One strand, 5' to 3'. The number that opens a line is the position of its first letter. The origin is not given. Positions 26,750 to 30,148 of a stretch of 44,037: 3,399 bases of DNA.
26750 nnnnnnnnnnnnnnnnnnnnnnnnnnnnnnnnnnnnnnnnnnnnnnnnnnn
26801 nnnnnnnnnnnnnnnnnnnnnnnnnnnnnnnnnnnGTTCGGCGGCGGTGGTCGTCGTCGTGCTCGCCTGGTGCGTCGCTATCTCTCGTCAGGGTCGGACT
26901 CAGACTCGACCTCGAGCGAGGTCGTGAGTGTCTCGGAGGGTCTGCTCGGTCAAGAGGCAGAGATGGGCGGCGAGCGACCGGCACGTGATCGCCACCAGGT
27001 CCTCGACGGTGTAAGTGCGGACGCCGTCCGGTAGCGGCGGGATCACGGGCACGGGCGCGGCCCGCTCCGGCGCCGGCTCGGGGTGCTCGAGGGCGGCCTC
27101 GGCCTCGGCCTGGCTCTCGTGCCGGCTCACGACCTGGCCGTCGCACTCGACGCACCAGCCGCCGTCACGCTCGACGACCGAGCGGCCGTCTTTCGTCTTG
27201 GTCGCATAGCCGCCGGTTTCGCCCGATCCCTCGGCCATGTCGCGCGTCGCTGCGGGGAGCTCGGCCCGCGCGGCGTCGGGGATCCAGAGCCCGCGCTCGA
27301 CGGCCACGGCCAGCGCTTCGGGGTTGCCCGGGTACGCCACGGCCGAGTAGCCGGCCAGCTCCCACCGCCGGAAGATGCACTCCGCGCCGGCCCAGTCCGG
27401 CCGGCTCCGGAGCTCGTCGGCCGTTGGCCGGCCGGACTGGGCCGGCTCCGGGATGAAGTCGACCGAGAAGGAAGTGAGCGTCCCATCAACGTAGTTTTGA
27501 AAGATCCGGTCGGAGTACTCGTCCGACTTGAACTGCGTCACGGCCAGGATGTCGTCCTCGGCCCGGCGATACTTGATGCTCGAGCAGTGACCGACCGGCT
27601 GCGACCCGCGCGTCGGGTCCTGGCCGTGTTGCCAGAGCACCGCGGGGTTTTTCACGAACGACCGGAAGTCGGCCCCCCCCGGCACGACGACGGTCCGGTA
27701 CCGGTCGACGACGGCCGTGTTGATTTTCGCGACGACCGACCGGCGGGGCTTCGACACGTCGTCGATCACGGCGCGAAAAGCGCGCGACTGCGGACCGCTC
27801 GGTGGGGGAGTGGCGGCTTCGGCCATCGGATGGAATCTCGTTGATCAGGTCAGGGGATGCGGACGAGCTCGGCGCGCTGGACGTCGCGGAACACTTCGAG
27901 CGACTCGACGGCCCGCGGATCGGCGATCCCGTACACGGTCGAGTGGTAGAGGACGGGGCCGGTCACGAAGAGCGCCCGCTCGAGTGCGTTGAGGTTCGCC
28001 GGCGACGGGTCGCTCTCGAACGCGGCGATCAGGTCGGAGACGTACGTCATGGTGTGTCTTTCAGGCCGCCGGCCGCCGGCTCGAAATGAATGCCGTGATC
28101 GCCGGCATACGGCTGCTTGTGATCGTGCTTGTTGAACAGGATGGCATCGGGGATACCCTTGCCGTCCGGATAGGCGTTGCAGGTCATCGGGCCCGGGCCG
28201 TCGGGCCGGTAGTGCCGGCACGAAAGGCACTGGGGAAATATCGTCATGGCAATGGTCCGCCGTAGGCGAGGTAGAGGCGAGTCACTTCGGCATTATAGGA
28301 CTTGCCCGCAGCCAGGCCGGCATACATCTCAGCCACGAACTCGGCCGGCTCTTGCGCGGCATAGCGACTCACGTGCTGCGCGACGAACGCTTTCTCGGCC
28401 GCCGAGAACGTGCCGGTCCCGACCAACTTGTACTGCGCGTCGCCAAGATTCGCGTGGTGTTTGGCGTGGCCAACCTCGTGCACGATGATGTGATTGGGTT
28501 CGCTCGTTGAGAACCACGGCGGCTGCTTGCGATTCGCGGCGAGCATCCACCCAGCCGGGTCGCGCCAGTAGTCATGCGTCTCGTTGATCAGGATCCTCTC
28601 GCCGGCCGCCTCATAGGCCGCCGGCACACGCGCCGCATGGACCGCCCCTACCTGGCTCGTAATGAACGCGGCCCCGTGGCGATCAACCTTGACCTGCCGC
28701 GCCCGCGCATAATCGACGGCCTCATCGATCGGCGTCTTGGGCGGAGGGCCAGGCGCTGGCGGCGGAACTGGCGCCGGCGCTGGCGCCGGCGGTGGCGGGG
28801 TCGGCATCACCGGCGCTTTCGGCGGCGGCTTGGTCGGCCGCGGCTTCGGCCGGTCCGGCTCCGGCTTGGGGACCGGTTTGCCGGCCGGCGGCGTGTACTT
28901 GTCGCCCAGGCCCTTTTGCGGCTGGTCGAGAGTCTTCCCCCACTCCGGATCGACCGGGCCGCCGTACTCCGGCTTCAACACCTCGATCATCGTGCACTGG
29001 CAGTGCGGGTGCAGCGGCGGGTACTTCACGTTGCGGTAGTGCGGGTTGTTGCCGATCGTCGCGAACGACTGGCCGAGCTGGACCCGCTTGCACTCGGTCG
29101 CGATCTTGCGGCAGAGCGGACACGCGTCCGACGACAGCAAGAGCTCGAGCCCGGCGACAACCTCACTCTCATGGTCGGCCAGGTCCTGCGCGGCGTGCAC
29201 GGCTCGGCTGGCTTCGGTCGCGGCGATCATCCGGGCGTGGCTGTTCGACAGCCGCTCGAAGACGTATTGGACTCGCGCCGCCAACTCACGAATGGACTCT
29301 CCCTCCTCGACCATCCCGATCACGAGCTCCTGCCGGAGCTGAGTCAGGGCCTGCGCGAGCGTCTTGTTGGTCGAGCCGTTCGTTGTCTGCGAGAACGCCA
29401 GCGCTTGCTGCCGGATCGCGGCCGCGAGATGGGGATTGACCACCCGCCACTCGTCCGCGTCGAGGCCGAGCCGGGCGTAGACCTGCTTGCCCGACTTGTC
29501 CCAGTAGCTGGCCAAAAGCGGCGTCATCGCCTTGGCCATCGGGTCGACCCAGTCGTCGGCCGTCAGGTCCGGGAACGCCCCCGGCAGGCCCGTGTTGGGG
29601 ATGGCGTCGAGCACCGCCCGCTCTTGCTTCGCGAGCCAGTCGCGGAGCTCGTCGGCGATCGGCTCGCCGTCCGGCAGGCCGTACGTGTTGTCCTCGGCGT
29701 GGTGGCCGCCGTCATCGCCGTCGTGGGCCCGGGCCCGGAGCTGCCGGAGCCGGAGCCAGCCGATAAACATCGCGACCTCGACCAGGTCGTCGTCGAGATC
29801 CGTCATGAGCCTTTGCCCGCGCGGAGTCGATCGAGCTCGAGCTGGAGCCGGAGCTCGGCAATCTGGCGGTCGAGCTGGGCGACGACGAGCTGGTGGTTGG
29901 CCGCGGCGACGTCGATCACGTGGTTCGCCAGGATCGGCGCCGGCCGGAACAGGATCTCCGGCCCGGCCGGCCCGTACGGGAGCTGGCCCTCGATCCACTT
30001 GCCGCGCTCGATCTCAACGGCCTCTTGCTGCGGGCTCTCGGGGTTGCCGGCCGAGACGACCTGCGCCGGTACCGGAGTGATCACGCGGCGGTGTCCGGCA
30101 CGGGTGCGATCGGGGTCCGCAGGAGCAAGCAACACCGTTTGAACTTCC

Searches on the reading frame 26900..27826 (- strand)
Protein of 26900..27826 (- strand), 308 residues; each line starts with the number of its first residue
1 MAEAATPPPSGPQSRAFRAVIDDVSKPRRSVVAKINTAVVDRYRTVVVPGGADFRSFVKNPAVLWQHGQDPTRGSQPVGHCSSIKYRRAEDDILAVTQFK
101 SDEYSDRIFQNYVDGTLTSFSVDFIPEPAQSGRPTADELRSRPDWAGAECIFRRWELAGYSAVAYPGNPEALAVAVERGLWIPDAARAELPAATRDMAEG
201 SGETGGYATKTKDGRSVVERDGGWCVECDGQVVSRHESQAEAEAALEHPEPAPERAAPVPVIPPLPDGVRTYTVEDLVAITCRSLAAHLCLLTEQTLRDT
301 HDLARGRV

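Call 10: search_protein_families(library=pfam, proteins=[window:26900-27826:-], max_evalue=0.05)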
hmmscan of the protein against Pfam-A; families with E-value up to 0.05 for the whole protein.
window:26900-27826:- (308 aa): 0 families

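Call 21: search_protein_families(library=ncbifam, proteins=[window:26900-27826:-], max_evalue=0.05)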
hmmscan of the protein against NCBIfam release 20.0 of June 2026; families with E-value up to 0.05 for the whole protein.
window:26900-27826:- (308 aa): 1 family
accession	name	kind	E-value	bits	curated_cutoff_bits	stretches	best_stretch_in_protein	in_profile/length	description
NF045541.1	scaf_prot_MCP2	exception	1.1e-06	27.6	525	1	52-176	41-156/634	prohead protease/major capsid protein fusion protein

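Call 29: search_protein_families(library=phrogs, proteins=[window:26900-27826:-], max_evalue=0.01)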
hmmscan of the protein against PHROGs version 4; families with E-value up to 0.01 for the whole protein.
window:26900-27826:- (308 aa): 3 families
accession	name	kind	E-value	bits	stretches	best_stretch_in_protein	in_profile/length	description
phrog_617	-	head and packaging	8.5e-14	52.3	1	12-195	8-180/626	major head protein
phrog_80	-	head and packaging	2.7e-10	41.1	1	39-196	247-398/607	head maturation protease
phrog_11321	-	unknown function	1.9e-08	35.2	1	35-175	7-138/327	-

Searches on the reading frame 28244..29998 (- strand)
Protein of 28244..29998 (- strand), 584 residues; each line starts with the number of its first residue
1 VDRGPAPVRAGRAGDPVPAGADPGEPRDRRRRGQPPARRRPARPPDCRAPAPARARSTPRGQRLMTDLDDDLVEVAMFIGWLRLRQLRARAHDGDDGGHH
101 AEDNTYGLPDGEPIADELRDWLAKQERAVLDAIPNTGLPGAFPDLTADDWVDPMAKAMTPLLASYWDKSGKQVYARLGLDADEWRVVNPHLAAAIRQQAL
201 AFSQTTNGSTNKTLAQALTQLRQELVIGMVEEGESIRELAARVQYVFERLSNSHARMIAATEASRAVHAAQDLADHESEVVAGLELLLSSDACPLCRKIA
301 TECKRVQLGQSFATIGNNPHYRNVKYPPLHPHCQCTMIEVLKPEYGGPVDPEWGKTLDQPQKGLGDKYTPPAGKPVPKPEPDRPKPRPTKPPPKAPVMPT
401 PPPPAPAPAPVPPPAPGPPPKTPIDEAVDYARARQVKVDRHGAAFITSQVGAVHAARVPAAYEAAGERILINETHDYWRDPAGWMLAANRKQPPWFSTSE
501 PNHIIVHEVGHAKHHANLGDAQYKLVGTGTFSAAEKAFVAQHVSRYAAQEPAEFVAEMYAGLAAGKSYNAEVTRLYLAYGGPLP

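Call 10: search_protein_families(library=pfam, proteins=[window:28244-29998:-], max_evalue=0.05)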
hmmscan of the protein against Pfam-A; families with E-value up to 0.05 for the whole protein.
window:28244-29998:- (584 aa): 3 families
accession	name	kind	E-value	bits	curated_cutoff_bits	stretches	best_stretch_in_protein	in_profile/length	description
PF04233.19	Phage_Mu_F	-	1.6e-06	29.2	29.6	1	226-338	7-112/112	Phage Mu protein F like protein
PF03328.21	HpcH_HpaI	-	0.0086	15.8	25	1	211-282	75-145/221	HpcH/HpaI aldolase/citrate lyase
PF25212.1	HVO_A0114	-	0.049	13.9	27.6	0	210-244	12-47/84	HVO_A0114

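Call 29: search_protein_families(library=phrogs, proteins=[window:28244-29998:-], max_evalue=0.01)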
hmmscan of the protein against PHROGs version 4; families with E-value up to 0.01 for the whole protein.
window:28244-29998:- (584 aa): 11 families
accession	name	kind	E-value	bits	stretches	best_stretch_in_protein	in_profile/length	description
phrog_2662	-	head and packaging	1.7e-27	97.4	1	107-340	485-708/717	portal protein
phrog_2468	-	head and packaging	5.7e-13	50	1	114-345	43-277/303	head morphogenesis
phrog_115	-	head and packaging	2.2e-11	44.6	1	229-358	217-337/665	minor head protein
phrog_7625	-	head and packaging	2.8e-11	44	1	212-345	126-253/504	head morphogenesis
phrog_6577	-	unknown function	3.2e-11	43.3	1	191-343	88-232/1066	-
phrog_4728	-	head and packaging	1.7e-10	41.4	1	222-343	189-302/591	head morphogenesis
phrog_595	-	head and packaging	1.4e-06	29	1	202-352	174-310/513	head maturation protease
phrog_758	-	head and packaging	9.4e-06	26.1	1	214-362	171-312/326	head morphogenesis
phrog_19443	-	head and packaging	8.2e-05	22.3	1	186-341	138-285/579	minor head protein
phrog_2841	-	head and packaging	0.00039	20.6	1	218-341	196-307/525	minor head protein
phrog_1657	-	head and packaging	0.00047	20.5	1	207-342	173-300/337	head morphogenesis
